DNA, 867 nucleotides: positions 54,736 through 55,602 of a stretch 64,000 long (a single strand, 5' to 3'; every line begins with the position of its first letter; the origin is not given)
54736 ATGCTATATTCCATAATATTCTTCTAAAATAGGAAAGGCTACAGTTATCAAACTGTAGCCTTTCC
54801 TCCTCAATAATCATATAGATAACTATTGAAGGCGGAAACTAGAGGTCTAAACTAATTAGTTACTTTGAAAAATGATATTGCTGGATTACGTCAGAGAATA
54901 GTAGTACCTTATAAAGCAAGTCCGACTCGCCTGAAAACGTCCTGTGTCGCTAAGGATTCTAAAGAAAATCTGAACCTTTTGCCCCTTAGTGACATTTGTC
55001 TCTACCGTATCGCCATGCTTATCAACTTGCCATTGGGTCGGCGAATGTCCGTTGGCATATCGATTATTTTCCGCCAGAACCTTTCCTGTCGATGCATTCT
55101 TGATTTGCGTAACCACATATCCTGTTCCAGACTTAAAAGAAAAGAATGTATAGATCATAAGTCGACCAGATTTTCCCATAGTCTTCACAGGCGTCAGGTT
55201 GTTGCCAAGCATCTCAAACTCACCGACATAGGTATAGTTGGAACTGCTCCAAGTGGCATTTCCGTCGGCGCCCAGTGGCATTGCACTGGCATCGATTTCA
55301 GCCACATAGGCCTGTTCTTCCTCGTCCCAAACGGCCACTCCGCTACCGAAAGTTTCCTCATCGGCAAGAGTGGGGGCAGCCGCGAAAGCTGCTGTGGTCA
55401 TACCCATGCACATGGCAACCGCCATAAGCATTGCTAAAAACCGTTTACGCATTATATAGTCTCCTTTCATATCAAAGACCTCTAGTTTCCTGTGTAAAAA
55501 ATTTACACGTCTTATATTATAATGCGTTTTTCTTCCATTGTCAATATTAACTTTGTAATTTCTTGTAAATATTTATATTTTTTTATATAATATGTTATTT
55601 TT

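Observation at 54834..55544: Promoterless GC-rich secreted-protein cassette bracketed by perfect 15-bp inverted repeats, with a consensus promoter just outside: possible invertible gene switch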

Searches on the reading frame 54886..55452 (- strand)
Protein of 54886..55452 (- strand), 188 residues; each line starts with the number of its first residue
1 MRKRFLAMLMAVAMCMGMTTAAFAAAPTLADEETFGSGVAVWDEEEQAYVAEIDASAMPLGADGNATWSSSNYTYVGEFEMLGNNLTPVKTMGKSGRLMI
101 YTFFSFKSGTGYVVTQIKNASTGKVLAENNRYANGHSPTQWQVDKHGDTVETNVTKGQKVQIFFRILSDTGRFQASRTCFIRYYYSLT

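Call 7: search_protein_families(library=pfam, proteins=[window:54886-55452:-], max_evalue=0.01)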
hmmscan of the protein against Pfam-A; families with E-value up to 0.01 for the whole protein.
window:54886-55452:- (188 aa): 0 families

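Call 10: find_homologous_proteins(query=window:54886-55452:-, max_evalue=0.001)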
Query window:54886-55452:- (188 aa): 6 proteins with E <= 0.001 among 129 candidates.
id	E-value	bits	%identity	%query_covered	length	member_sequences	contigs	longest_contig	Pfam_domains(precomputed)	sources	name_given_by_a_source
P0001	2.0e-121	420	100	100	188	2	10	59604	-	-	-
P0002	2.4e-106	371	89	100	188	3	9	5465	-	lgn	-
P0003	7.2e-45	171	50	99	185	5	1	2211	-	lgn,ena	-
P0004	1.1e-44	170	51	99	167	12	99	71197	-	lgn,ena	-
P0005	6.8e-22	96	41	98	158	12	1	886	-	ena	-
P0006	7.5e-7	47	31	98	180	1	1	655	-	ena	-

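Call 11: find_encoding_contigs(protein=window:54886-55452:-, flank=10000, max_places=10)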
Protein window:54886-55452:- (188 aa): 17 contigs read that carry it; 10 places shown.
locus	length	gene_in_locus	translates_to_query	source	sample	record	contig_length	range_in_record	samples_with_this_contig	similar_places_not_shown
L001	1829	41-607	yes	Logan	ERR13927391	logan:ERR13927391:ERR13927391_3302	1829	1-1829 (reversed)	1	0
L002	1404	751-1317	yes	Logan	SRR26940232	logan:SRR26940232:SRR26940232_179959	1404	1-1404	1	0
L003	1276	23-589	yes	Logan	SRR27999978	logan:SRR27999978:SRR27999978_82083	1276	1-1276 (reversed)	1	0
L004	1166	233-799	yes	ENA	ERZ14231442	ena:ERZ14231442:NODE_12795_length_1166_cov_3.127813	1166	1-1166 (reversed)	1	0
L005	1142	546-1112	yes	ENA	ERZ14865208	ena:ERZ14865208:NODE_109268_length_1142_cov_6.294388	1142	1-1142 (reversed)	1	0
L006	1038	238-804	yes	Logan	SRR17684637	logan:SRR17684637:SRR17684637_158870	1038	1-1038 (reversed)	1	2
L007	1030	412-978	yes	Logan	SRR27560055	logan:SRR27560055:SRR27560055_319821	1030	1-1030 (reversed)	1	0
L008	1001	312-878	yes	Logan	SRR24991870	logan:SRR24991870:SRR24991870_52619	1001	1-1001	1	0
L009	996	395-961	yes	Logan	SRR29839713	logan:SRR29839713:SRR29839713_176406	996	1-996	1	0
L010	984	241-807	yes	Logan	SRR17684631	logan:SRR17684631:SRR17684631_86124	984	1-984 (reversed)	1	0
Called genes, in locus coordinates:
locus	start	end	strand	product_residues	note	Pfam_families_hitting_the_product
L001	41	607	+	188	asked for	-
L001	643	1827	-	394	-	?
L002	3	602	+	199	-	?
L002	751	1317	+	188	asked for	-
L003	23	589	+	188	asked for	-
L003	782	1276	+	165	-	?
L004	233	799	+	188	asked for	-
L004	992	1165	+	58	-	?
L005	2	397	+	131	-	?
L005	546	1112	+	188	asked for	-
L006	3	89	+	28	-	?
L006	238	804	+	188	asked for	-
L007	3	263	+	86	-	?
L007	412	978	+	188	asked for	-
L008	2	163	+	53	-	?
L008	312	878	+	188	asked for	-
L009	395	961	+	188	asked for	-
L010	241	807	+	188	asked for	-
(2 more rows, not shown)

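Call 16: find_encoding_contigs(protein=P0002, flank=10000, max_places=10)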
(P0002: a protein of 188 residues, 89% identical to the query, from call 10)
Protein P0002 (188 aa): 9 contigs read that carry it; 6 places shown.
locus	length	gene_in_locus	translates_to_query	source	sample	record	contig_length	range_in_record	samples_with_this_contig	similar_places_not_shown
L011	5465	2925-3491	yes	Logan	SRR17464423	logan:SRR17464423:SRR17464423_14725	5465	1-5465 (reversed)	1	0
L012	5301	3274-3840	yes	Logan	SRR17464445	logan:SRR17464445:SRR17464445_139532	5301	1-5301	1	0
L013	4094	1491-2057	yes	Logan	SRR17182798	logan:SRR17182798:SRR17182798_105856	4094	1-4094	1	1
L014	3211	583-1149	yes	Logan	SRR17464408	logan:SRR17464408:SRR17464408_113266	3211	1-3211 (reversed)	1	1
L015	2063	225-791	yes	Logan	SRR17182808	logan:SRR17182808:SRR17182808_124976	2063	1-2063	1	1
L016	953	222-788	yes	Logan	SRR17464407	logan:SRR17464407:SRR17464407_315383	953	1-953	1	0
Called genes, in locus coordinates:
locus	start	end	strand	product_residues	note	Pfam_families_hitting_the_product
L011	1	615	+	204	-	?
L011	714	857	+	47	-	-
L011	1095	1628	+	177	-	PF04542:Sigma70_r2, PF08281:Sigma70_r4_2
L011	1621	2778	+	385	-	-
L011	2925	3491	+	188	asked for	-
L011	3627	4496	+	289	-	-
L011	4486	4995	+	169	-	PF18954:DUF5697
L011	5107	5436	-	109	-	-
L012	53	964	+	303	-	-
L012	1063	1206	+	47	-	-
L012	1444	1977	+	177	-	PF04542:Sigma70_r2, PF08281:Sigma70_r4_2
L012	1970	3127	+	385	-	-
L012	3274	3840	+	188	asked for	-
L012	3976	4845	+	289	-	-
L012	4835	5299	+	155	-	?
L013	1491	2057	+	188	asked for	-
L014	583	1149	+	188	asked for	-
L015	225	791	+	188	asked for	-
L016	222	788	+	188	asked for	-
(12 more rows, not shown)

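Call 17: find_encoding_contigs(protein=P0004, flank=10000, max_places=10)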
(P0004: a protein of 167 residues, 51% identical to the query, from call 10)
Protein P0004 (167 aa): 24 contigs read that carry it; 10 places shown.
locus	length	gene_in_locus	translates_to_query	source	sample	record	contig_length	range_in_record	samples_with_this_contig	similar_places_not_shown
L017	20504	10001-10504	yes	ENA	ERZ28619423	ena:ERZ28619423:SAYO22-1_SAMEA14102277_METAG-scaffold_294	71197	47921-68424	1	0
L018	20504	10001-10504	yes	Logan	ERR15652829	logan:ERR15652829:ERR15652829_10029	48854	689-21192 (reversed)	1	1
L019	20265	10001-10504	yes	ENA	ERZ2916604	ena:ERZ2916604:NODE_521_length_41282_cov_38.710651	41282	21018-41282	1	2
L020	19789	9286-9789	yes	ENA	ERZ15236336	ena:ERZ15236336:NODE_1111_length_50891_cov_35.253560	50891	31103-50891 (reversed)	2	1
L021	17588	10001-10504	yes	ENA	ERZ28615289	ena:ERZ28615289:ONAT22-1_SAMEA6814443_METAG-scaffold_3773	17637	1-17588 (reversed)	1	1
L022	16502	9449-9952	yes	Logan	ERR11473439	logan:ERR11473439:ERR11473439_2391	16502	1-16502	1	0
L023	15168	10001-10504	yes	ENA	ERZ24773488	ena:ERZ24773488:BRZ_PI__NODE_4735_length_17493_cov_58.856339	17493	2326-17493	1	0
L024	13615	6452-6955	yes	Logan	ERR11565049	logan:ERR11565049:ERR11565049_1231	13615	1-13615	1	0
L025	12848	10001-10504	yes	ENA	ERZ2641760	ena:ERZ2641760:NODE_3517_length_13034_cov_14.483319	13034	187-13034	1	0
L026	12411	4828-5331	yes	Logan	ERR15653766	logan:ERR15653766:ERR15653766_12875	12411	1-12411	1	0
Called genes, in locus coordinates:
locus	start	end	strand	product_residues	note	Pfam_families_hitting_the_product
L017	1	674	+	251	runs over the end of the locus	-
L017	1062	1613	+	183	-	PF00413:Peptidase_M10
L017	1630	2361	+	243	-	-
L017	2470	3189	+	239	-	PF00072:Response_reg, PF08769:Spo0A_C (weak)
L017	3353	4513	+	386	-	PF11932:DUF3450 (faint), PF24568:CC_PcsB, PF01551:Peptidase_M23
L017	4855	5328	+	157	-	PF04542:Sigma70_r2, PF08281:Sigma70_r4_2 (faint)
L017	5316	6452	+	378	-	PF03413:PepSY (faint)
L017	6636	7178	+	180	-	-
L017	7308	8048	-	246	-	PF08769:Spo0A_C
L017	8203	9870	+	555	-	PF07833:Cu_amine_oxidN1 (weak), PF00704:Glyco_hydro_18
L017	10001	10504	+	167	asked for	-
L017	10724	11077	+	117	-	-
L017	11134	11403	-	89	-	-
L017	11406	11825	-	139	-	-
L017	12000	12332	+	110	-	PF12651:RHH_3 (faint)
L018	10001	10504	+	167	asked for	-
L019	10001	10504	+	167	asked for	-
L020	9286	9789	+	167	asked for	-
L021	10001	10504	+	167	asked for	-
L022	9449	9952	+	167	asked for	-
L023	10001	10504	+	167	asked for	-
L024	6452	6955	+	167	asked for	-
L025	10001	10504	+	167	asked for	-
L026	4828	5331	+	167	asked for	-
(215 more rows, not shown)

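Call 20: find_encoding_contigs(protein=P0003, flank=5000, max_places=6)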
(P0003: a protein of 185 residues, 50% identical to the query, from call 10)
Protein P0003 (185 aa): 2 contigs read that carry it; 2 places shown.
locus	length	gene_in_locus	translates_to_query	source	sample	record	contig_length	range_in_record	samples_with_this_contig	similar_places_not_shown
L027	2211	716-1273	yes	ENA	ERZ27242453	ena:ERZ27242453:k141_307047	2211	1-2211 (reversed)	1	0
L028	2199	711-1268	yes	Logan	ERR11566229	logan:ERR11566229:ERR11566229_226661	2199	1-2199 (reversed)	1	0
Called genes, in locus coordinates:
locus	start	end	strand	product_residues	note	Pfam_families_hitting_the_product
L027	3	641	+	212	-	?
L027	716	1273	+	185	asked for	-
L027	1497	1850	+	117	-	-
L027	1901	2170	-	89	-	-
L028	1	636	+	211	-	?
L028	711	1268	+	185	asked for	-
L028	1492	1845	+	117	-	-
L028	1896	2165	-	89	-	-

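Call 21: find_encoding_contigs(protein=P0005, flank=5000, max_places=6)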
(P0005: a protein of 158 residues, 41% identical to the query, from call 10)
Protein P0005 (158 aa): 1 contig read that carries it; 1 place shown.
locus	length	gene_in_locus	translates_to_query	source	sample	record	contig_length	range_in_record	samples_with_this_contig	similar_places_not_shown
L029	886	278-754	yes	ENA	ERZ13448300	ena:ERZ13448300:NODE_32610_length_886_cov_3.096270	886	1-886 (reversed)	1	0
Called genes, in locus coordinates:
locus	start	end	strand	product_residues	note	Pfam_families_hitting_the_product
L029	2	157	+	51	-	?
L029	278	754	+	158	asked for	-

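Call 22: find_encoding_contigs(protein=P0006, flank=5000, max_places=6)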
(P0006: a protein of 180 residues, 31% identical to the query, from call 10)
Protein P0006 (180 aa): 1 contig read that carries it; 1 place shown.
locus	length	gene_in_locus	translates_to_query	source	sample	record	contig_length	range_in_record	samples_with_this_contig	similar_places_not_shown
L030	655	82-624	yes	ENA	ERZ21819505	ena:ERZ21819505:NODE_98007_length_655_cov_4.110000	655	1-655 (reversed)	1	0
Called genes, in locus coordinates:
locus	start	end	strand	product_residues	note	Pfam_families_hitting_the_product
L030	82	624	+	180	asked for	-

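Call 29: find_homologous_proteins(query=A1, max_evalue=0.001)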
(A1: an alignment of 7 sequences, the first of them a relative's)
Query A1 (7 sequences) (188 aa, profile of the alignment): 118 proteins with E <= 0.001 among 8000 candidates.
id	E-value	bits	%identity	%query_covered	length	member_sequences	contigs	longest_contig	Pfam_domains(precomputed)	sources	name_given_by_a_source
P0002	6.1e-78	278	89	100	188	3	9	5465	-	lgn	-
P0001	6.1e-78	278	100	100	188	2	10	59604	-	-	-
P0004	5.9e-70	252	51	99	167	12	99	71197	-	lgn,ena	-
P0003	4.2e-69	250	50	99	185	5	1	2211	-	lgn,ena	-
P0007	4.8e-68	246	32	98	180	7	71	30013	-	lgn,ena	-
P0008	1.7e-63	231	34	98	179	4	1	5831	-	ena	-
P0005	1.0e-60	222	41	98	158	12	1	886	-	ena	-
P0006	1.3e-56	209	31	98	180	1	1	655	-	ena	-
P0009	9.0e-53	197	35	99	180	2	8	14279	-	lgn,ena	-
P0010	7.0e-52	194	32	94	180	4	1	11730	-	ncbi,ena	-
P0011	2.3e-51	192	33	99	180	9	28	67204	-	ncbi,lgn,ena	-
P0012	1.2e-47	180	32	94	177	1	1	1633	-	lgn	-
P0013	2.6e-46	175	31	98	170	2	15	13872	-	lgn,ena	-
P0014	7.1e-45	171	35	98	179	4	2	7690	-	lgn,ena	-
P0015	3.6e-44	168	37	98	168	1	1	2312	-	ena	-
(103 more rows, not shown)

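Call 30: search_solved_structures(query=A1, max_evalue=1)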
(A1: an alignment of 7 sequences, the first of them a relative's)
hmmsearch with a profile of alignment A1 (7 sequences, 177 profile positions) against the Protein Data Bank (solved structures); distinct sequences matched with E-value up to 1: 1.
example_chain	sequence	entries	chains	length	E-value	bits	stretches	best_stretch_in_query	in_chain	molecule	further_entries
6u4u_A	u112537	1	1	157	0.49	13.3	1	89-173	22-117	Synaptotagmin-1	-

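Call 31: find_related_loci(query=A1, collection=genome_contigs, flank=4000)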
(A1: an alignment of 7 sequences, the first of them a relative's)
Query A1 (188 aa) in genome_contigs; peptide patterns used: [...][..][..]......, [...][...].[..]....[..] (x = any residue, [..] = any of these).
232 stretches matched a pattern; 8 encode a relative of the query (tblastn E <= 1e-3); 8 distinct loci.
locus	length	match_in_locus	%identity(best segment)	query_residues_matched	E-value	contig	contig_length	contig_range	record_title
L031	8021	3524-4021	51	1-187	3e-55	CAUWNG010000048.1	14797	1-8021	MAG: uncultured Clostridia bacterium isolate SRS15956990__bin20 genome assembly, contig: SRS15956990_NODE_2898_length_14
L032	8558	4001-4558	35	1-187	1e-25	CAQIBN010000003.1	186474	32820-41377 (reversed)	MAG TPA_asm: uncultured Clostridia bacterium isolate MGBC124165 genome assembly, contig: MGBC124165.3, whole genome shot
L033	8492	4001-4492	32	1-187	2e-23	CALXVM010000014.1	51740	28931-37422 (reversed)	MAG: uncultured Clostridia bacterium isolate BRZ_CS__bin95 genome assembly, contig: BRZ_CS__NODE_1056_length_51740_cov_7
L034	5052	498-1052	35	1-185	2e-22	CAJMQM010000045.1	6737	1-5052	TPA_asm: uncultured bacterium isolate ERR260143-bin.4 genome assembly, contig: NODE_2366_length_6737_cov_4.324753, whole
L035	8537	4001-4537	33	1-187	2e-21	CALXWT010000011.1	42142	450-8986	MAG: uncultured Clostridia bacterium isolate BRZ_ML__bin92 genome assembly, contig: BRZ_ML__NODE_1153_length_42142_cov_9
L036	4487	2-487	40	22-185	8e-19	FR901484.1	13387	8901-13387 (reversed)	Clostridium sp. CAG:273 genomic scaffold, scf231, whole genome shotgun sequence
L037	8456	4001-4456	30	1-188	4e-17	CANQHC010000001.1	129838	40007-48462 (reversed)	MAG: uncultured Clostridia bacterium isolate Lapin-028__bin33 genome assembly, contig: Lapin-028__NODE_74_length_129838_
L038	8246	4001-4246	40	76-163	4e-13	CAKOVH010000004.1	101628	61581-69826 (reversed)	MAG: uncultured Clostridia bacterium isolate REFINED_METABAT215_TOP10_CONTIGS_1500_ASSEMBLY_K77_MERGED__Hadza_MoBio_hadz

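Call 35: find_related_loci(query=A1, collection=metagenome_contigs, flank=2500)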
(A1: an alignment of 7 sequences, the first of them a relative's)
Query A1 (188 aa) in metagenome_contigs; peptide patterns used: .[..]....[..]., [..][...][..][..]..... (x = any residue, [..] = any of these).
556 stretches matched a pattern; 11 encode a relative of the query (tblastn E <= 1e-3); 11 distinct loci.
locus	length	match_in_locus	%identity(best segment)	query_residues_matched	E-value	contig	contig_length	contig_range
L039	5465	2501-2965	42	1-185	1e-31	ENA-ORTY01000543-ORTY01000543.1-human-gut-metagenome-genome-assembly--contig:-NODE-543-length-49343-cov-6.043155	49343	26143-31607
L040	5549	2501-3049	40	1-185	1e-25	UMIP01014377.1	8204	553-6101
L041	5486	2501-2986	33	1-187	4e-25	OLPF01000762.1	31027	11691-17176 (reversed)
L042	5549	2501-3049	39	1-185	8e-25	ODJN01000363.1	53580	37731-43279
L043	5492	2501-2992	32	1-187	1e-23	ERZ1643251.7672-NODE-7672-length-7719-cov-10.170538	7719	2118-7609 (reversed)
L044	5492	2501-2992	32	1-187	1e-23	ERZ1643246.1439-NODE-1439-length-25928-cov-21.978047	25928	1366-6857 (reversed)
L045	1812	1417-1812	42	1-162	4e-23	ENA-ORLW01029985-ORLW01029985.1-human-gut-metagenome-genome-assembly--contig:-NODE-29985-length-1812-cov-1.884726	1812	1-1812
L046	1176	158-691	32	3-187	2e-22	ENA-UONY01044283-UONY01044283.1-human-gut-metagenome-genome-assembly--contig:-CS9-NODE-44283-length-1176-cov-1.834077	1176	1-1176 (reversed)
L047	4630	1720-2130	33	1-163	4e-14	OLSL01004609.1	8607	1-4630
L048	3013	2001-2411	30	1-163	8e-13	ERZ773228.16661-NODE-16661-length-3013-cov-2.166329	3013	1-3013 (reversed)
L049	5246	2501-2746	41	76-163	2e-12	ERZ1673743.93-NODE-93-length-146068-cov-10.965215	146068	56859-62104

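Call 61: predict_structure(alignment_id=A3)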
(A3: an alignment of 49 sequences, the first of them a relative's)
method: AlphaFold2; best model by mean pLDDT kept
length: 188 residues; sequences in the alignment: 49
mean_pLDDT: 78.7   pTM: 0.67
mean pLDDT of the five models: 78.7, 78.5, 78.5, 78.0, 75.8
residues with pLDDT >= 90: 115; 70-90: 9; 50-70: 31; < 50: 33
segments of 3 or more residues with pLDDT < 50: 21-42, 48-54
pLDDT, mean of each block of 10 residues (from residue 1): 55 54 42 39 50 49 77 93 94 98 94 97 97 93 84 98 96 94 96
secondary structure, 60 per line:
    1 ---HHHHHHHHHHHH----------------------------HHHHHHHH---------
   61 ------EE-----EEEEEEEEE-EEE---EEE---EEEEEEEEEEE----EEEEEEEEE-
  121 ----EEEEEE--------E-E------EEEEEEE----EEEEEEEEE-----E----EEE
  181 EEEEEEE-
elements in order: H4-15 H44-51 E74-82 E84-86 E90-92 E96-106 E111-119 E125-130 E148-154 E159-167 E178-187

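Call 64: fold_search(model_id=the predicted structure, library=pdb)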
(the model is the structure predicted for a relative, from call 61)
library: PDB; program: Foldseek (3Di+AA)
matches with E <= 10: 1729; with E <= 0.001: 10
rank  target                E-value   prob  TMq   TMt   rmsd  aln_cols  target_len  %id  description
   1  8hhv_A                6.0e-05  1.00  0.39  0.17   4.0       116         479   13  endo-alpha-D-arabinanase EndoMA1 from Microbacterium arabinogalactanolyticum (released 2023-08-16)
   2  5wug                  6.7e-05  1.00  0.32  0.08   8.4       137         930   11  Expression, characterization and crystal structure of a novel beta-glucosidase from Paenibacillus barengoltzii (released 2018-01-31)
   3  8xmz_A                9.9e-05  1.00  0.39  0.51   8.2       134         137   11  Crystal structure of a novel porphyran-binding carbohydrate binding module (released 2024-01-17)
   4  8ic1_A                1.2e-04  1.00  0.39  0.17   4.0       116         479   13  endo-alpha-D-arabinanase EndoMA1 D51N mutant from Microbacterium arabinogalactanolyticum in complex with arabinooligos (released 2023-08-16)
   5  5wvp                  1.4e-04  1.00  0.31  0.09   6.8       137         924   12  Expression, characterization and crystal structure of a novel beta-glucosidase from Paenibacillus barengoltzii (released 2018-01-31)
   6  8j3x_B                2.4e-04  1.00  0.34  0.18   7.2       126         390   12  Crystal structure of CBM6E from Saccharophagus degradans (released 2024-04-24)
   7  8j3y_A                2.4e-04  1.00  0.33  0.18   7.2       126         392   11  Crystal structure of CBM6E E168Q in complex with oligosaccharides (released 2024-04-24)
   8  8ke9_A                7.6e-04  0.98  0.31  0.28  20.4       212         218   13  The CBD domain of cyanophage A-1(L) short tail fiber (released 2024-04-10)
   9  4jdo_D                8.5e-04  0.95  0.26  0.23  12.4       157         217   11  Secreted chlamydial protein pgp3, coiled-coil deletion (released 2013-06-05)
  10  9k09_A                9.0e-04  0.98  0.31  0.18  18.8       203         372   11  Cyanophage A4 portal-tail complex (released 2025-04-09)
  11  8j3x_A                1.0e-03  1.00  0.37  0.19   7.2       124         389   11  Crystal structure of CBM6E from Saccharophagus degradans (released 2024-04-24)
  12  4jdm_B                1.1e-03  0.93  0.25  0.19   9.8       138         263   12  Secreted Chlamydial Protein PGP3, full-length (released 2013-06-05)
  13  4jdo_B                1.2e-03  0.95  0.27  0.25  11.9       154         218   12  Secreted chlamydial protein pgp3, coiled-coil deletion (released 2013-06-05)
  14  4jdo_A                1.3e-03  0.93  0.26  0.23  12.4       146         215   15  Secreted chlamydial protein pgp3, coiled-coil deletion (released 2013-06-05)
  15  4jdn_C                1.4e-03  0.98  0.28  0.34   6.6       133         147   13  Secreted Chlamydial Protein PGP3, C-terminal Domain (released 2013-06-05)
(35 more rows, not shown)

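Call 66: find_homologous_proteins(query=L001:646-1827:-, max_evalue=1e-100)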
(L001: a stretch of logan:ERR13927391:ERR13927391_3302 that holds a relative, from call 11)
Query L001:646-1827:- (394 aa): 934 proteins with E <= 1e-100 among 8000 candidates; the best 120 are listed.
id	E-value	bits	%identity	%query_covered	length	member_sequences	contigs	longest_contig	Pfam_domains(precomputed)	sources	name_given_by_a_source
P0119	3.4e-229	779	88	98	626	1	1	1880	PF22689.2,PF18072.7,PF02769.28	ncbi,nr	ncbi:MAG: phosphoribosylformylglycinamidine synthase, partial [Paramuribaculum sp.]|nr:phosphoribosy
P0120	1.1e-223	761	86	98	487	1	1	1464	PF22689.2,PF02769.28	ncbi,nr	ncbi:MAG: phosphoribosylformylglycinamidine synthase, partial [Paramuribaculum sp.]|nr:phosphoribosy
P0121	1.8e-221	753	85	99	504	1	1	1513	PF22689.2,PF02769.28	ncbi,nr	ncbi:MAG: phosphoribosylformylglycinamidine synthase, partial [Muribaculaceae bacterium]|nr:phosphor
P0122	3.6e-219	746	86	96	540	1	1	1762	PF22689.2,PF02769.28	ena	-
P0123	3.5e-218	743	84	99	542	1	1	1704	PF22689.2,PF02769.28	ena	-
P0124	1.7e-217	740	86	95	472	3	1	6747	PF22689.2,PF02769.28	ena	-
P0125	1.7e-217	740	83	98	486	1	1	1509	PF22689.2,PF02769.28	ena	-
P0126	1.3e-215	734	82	98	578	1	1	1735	PF22689.2,PF02769.28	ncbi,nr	ncbi:MAG: phosphoribosylformylglycinamidine synthase, partial [Muribaculaceae bacterium]|nr:phosphor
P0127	9.8e-215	731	83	97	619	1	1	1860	PF22689.2,PF02769.28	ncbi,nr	ncbi:MAG: phosphoribosylformylglycinamidine synthase, partial [Muribaculaceae bacterium]|nr:phosphor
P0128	3.4e-213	726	84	96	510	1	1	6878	PF22689.2,PF02769.28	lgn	-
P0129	5.9e-213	725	82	98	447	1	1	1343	PF22689.2,PF02769.28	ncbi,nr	ncbi:MAG: phosphoribosylformylglycinamidine synthase, partial [Duncaniella sp.]|nr:phosphoribosylfor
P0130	7.3e-208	709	86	91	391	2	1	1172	PF22689.2,PF02769.28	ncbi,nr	ncbi:MAG: phosphoribosylformylglycinamidine synthase, partial [Paramuribaculum sp.]|nr:phosphoribosy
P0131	6.5e-206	702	80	99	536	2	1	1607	PF22689.2,PF02769.28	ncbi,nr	ncbi:MAG: phosphoribosylformylglycinamidine synthase, partial [Muribaculaceae bacterium]|nr:phosphor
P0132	1.2e-204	698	80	98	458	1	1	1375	PF22689.2,PF02769.28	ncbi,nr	ncbi:MAG: phosphoribosylformylglycinamidine synthase, partial [Muribaculaceae bacterium]|nr:phosphor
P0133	4.6e-204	696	79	98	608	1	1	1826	PF22689.2,PF02769.28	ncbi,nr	ncbi:MAG: phosphoribosylformylglycinamidine synthase, partial [Muribaculaceae bacterium]|nr:phosphor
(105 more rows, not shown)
